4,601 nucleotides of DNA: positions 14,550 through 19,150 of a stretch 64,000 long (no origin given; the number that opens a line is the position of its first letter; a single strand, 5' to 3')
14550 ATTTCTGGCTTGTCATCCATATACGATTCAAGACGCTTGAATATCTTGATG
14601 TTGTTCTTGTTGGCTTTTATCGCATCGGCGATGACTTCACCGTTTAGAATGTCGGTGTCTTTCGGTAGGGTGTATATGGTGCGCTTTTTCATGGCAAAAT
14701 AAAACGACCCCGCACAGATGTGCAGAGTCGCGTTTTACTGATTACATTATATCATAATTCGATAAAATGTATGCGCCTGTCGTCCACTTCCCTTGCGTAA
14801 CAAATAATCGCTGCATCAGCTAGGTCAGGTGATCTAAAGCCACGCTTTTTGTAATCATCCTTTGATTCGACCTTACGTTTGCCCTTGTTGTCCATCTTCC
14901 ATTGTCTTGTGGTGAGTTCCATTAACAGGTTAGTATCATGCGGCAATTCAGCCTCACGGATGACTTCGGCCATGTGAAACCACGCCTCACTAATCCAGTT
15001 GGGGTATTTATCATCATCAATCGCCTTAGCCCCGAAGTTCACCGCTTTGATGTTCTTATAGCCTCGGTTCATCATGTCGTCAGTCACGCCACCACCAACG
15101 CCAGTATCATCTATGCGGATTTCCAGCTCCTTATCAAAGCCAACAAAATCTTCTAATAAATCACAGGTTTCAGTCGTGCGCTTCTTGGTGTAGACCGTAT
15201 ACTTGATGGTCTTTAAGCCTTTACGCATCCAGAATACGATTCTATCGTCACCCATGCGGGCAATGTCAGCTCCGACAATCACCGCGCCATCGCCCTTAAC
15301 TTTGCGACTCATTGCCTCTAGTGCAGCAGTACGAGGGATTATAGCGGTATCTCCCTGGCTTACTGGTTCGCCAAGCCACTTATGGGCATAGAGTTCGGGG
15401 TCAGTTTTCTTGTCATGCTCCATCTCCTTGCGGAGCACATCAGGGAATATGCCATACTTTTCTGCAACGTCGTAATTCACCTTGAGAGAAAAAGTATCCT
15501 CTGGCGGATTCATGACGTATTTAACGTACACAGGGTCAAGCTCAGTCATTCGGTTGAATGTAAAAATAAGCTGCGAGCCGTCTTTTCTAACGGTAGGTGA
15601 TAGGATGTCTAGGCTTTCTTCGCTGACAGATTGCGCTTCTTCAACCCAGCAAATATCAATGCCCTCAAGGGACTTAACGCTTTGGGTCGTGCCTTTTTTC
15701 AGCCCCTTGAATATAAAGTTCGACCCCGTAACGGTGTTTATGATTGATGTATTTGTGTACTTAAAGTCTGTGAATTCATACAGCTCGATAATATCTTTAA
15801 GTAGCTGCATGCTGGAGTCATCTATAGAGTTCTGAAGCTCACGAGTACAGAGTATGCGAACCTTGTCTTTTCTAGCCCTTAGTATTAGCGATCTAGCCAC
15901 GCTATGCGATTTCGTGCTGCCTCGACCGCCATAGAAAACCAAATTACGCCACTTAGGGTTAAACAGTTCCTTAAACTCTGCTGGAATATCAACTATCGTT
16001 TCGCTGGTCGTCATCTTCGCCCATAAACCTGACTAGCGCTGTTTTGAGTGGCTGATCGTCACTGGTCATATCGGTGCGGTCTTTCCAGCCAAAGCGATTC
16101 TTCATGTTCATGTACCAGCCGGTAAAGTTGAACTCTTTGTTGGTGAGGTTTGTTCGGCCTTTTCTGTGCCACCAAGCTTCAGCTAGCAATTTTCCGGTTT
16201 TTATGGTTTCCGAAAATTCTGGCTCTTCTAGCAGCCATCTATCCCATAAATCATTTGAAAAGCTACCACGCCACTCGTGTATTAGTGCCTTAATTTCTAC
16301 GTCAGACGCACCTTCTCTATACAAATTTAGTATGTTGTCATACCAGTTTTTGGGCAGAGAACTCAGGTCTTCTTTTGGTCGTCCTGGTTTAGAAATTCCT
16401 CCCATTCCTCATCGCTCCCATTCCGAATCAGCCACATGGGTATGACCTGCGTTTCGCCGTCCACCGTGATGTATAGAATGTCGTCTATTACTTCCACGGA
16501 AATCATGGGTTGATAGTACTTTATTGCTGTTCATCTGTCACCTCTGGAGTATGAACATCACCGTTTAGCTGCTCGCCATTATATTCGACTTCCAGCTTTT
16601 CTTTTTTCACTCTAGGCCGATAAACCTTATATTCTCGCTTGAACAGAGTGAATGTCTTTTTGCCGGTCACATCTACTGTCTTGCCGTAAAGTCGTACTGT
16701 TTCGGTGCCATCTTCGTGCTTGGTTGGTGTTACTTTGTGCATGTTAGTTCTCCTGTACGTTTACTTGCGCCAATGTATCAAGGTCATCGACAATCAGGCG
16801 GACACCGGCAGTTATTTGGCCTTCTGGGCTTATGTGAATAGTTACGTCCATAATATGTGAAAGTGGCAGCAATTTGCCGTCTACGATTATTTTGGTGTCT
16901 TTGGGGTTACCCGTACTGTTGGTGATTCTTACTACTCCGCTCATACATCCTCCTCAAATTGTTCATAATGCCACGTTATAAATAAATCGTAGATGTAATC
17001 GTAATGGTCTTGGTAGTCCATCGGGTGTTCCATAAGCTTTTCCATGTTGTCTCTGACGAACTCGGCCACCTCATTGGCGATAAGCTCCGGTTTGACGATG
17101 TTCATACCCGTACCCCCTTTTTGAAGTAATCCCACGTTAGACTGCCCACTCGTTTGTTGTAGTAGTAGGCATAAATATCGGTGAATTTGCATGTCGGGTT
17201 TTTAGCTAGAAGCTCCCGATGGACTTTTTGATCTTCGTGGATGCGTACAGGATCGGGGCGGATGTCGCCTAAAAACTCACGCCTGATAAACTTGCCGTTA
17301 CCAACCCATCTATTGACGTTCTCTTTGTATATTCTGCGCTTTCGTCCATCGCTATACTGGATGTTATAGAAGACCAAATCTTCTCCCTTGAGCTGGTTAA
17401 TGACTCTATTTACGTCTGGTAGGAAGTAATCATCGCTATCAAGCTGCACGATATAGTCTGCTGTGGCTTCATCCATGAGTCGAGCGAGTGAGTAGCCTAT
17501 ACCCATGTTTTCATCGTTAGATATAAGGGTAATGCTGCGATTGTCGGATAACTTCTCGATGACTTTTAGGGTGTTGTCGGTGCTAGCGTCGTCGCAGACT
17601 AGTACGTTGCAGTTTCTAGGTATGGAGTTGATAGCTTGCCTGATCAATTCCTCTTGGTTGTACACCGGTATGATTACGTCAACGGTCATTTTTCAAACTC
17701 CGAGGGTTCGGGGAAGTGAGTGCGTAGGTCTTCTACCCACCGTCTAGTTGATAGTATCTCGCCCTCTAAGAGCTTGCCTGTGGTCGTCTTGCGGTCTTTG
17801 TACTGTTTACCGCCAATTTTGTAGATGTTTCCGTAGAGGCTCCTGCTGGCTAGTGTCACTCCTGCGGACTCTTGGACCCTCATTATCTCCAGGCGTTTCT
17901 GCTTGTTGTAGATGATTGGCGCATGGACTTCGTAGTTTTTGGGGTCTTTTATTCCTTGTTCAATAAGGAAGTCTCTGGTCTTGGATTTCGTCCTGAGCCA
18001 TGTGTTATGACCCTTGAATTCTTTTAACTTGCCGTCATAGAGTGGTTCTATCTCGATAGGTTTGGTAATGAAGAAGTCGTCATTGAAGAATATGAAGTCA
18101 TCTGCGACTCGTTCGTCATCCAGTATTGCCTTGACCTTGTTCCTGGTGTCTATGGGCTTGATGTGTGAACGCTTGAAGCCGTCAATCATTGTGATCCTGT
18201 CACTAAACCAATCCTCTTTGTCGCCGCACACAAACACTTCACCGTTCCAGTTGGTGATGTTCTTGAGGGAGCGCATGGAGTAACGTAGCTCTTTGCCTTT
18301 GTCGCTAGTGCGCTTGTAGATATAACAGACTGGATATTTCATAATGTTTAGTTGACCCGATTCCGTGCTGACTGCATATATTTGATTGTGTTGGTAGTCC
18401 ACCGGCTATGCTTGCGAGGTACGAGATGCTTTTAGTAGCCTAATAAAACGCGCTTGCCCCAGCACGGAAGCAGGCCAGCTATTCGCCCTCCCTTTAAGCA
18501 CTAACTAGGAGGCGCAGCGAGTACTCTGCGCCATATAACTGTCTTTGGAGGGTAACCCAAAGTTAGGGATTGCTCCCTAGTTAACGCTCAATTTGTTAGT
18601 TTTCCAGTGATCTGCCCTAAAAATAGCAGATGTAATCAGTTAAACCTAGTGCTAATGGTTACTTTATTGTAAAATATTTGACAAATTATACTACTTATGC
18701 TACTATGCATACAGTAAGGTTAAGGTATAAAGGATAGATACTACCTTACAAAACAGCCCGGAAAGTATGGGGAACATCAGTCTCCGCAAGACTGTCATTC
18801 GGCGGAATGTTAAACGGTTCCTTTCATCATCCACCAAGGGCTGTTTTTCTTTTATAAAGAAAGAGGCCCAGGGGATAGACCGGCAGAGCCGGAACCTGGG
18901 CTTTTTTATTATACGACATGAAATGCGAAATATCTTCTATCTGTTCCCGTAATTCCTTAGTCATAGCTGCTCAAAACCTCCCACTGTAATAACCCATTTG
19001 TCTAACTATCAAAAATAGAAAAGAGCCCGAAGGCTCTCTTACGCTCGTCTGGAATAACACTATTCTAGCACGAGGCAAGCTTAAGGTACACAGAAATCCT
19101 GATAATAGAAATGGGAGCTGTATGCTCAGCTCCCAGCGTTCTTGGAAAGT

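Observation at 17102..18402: Stealth-like sugar-phosphate transferase plus GT2 glycosyltransferase as the first genes of the packaging/structural operon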

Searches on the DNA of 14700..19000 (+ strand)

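Call 5: search_dna_similar(query=window:14700-19000:+, collection=phages, mode=near, max_rows=25)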
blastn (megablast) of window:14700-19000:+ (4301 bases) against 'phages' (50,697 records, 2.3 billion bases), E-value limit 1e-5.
No match.

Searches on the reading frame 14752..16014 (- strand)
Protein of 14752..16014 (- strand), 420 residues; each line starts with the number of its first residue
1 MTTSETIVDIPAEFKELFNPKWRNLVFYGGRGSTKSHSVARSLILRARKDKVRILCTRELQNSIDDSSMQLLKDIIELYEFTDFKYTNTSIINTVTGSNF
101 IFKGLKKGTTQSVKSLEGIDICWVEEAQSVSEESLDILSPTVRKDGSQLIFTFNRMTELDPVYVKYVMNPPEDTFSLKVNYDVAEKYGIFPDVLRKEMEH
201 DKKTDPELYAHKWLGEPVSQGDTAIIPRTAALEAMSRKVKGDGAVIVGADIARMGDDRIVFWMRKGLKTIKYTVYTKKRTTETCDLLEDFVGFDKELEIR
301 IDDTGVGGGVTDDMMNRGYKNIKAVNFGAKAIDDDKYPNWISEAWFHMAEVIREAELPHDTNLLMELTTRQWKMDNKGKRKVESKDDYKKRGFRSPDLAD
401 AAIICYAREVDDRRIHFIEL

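Call 3: search_protein_families(library=pfam, proteins=[window:14752-16014:-], max_evalue=1)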
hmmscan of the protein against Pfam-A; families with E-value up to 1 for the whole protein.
window:14752-16014:- (420 aa): 2 families
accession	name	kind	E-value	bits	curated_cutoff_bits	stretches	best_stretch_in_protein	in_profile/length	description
PF04466.19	Terminase_3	-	1.3e-32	113.5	23.2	1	26-216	6-201/201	Phage terminase large subunit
PF18831.7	LRR_11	-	0.13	12.4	29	1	101-112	18-29/29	Leucine-rich repeat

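Call 4: search_protein_families(library=phrogs, proteins=[window:14752-16014:-], max_evalue=0.01)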
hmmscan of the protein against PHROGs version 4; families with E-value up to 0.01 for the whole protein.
window:14752-16014:- (420 aa): 4 families
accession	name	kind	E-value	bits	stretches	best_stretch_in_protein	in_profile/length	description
phrog_3717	-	head and packaging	2.6e-59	201.9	1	9-243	10-250/277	terminase large subunit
phrog_2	-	head and packaging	6.6e-47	161.7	1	16-408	272-589/807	terminase large subunit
phrog_8711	-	head and packaging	3.9e-10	40.7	1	9-76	12-80/89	terminase large subunit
phrog_979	-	head and packaging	4.1e-05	23.4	1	5-152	149-301/642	terminase large subunit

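Call 53: search_protein_families(library=pfam, alignment_id=A3, max_evalue=0.001)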
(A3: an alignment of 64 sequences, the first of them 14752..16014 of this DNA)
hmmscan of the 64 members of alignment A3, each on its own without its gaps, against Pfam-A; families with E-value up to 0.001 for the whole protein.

A. member 1, window:14752-16014:- (420 aa): 1 family
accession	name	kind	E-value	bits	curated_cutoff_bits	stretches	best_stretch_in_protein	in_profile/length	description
PF04466.19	Terminase_3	-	1.3e-32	113.5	23.2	1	26-216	6-201/201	Phage terminase large subunit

B. families by the number of members that match (of 64 scanned): 43 families (the first 25 are shown)
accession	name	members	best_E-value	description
PF03237.21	Terminase_6N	9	2.8e-09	Terminase large subunit, T4likevirus-type, N-terminal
PF04466.19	Terminase_3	6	1.3e-32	Phage terminase large subunit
PF05133.19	SPP1_portal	5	1.2e-84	Phage portal protein, SPP1 Gp6-like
PF04860.17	Phage_portal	5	3.1e-74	Phage portal protein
PF13692.12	Glyco_trans_1_4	5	2.5e-13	Glycosyl transferases group 1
PF11735.13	CAP59_mtransfer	5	1.2e-11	Cryptococcal mannosyltransferase 1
PF00534.26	Glycos_transf_1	5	2.1e-09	Glycosyl transferases group 1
PF01555.25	N6_N4_Mtase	4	8.1e-37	DNA methylase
PF13439.12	Glyco_transf_4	3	3.8e-07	Glycosyltransferase Family 4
PF03452.20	Anp1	3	8.6e-06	Anp1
PF16861.10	Carbam_trans_C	2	1.3e-53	Carbamoyltransferase C-terminus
PF02543.21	Carbam_trans_N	2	4.1e-36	Carbamoyltransferase N-terminus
PF01755.23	Glyco_transf_25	2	7.8e-25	Glycosyltransferase family 25 (LPS biosynthesis protein)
PF21722.4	Gly_rich_2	2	8.6e-19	Glycine-rich domain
PF17288.8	Terminase_3C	2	1.9e-11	Terminase RNAseH like domain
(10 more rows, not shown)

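Call 74: find_related_loci(query=window:14752-16014:-, collection=viral_contigs, flank=10000)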
Query window:14752-16014:- (420 aa) in viral_contigs; peptide patterns used: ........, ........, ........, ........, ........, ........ (x = any residue, [..] = any of these).
14 stretches matched a pattern; 12 encode a relative of the query (tblastn E <= 1e-3); 12 distinct loci.
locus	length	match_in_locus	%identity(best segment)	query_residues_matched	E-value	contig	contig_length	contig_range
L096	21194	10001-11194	72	10-408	0e+0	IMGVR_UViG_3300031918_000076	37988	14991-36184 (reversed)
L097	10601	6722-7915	72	10-408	0e+0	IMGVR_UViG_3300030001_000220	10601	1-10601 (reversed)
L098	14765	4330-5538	64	1-406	0e+0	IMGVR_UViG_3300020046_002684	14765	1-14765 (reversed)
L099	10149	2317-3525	63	1-406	0e+0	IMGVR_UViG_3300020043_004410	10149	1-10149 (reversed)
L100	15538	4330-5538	64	1-406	0e+0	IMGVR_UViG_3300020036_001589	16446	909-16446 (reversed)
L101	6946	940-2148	63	1-406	0e+0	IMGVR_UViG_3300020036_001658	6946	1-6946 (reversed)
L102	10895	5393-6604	64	1-407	1e-180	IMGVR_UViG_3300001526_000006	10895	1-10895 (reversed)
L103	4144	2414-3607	66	8-407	0e+0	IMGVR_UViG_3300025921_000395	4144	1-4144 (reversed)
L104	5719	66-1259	66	8-407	0e+0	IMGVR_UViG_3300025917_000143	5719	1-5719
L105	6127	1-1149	68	22-407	2e-179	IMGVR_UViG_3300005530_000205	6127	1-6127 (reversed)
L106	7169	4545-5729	62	10-407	7e-170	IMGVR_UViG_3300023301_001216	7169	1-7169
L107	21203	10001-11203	60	3-406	4e-171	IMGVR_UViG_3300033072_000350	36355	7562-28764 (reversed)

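Call 78: search_protein_families(library=pfam, alignment_id=A5, max_evalue=0.001)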
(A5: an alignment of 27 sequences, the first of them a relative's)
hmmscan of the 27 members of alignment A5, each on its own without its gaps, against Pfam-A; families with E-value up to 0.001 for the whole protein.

A. member 1, L096:4438-5313:+ (291 aa): 2 families
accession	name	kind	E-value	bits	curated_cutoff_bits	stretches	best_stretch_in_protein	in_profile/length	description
PF00535.33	Glycos_transf_2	-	1.8e-14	54.5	23.3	1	4-134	1-130/168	Glycosyl transferase family 2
PF13712.12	Glyco_tranf_2_5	-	9e-10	39.1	27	1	75-215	47-178/210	Glycosyltransferase like family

B. families by the number of members that match (of 27 scanned): 21 families
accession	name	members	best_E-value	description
PF00534.26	Glycos_transf_1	6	6.8e-09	Glycosyl transferases group 1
PF13692.12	Glyco_trans_1_4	6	2e-08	Glycosyl transferases group 1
PF00535.33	Glycos_transf_2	4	1.8e-14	Glycosyl transferase family 2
PF05050.19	Methyltransf_21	3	2.2e-14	Methyltransferase FkbM domain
PF01555.25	N6_N4_Mtase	2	8.4e-25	DNA methylase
PF13712.12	Glyco_tranf_2_5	2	9e-10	Glycosyltransferase like family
PF13489.12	Methyltransf_23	2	1.8e-09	Methyltransferase domain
PF08241.18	Methyltransf_11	2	2.7e-09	Methyltransferase domain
PF02195.25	ParB_N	2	2.4e-08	ParB N-terminal domain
PF24785.1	RXYLT1_C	2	3.2e-08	RXYLT1 C-terminal domain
PF13641.12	Glyco_tranf_2_3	2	2.8e-05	Glycosyltransferase like family 2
PF08242.18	Methyltransf_12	2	0.00012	Methyltransferase domain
PF03016.20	Exostosin_GT47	2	0.00016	Exostosin GT47 domain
PF00118.29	Cpn60_TCP1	1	1.8e-45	TCP-1/cpn60 chaperonin family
PF00438.25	S-AdoMet_synt_N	1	1.9e-10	S-adenosylmethionine synthetase, N-terminal domain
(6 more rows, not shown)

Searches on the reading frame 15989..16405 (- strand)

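Call 3: search_protein_families(library=pfam, proteins=[window:15989-16405:-], max_evalue=1)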
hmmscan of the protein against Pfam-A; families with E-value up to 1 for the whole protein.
window:15989-16405:- (138 aa): 0 families

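Call 4: search_protein_families(library=phrogs, proteins=[window:15989-16405:-], max_evalue=0.01)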
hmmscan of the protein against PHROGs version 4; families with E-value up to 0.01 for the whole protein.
window:15989-16405:- (138 aa): 1 family
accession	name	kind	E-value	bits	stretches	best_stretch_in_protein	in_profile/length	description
phrog_309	-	head and packaging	1.3e-07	32.9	1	55-117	174-260/319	terminase small subunit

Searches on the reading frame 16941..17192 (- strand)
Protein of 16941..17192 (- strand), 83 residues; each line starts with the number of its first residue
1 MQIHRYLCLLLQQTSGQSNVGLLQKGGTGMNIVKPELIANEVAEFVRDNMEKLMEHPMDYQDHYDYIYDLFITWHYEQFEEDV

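Call 3: search_protein_families(library=pfam, proteins=[window:16941-17192:-], max_evalue=1)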
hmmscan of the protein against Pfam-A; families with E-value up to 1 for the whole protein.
window:16941-17192:- (83 aa): 1 family
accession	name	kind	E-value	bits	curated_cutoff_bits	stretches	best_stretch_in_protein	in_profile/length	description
PF05674.17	DUF816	-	0.031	14.6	24.6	1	32-76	19-61/176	Baculovirus protein of unknown function (DUF816)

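Call 4: search_protein_families(library=phrogs, proteins=[window:16941-17192:-], max_evalue=0.01)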
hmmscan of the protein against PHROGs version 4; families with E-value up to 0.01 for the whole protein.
window:16941-17192:- (83 aa): 1 family
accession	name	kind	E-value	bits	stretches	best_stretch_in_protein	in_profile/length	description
phrog_26603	-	unknown function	0.0015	19.8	1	28-77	18-63/80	-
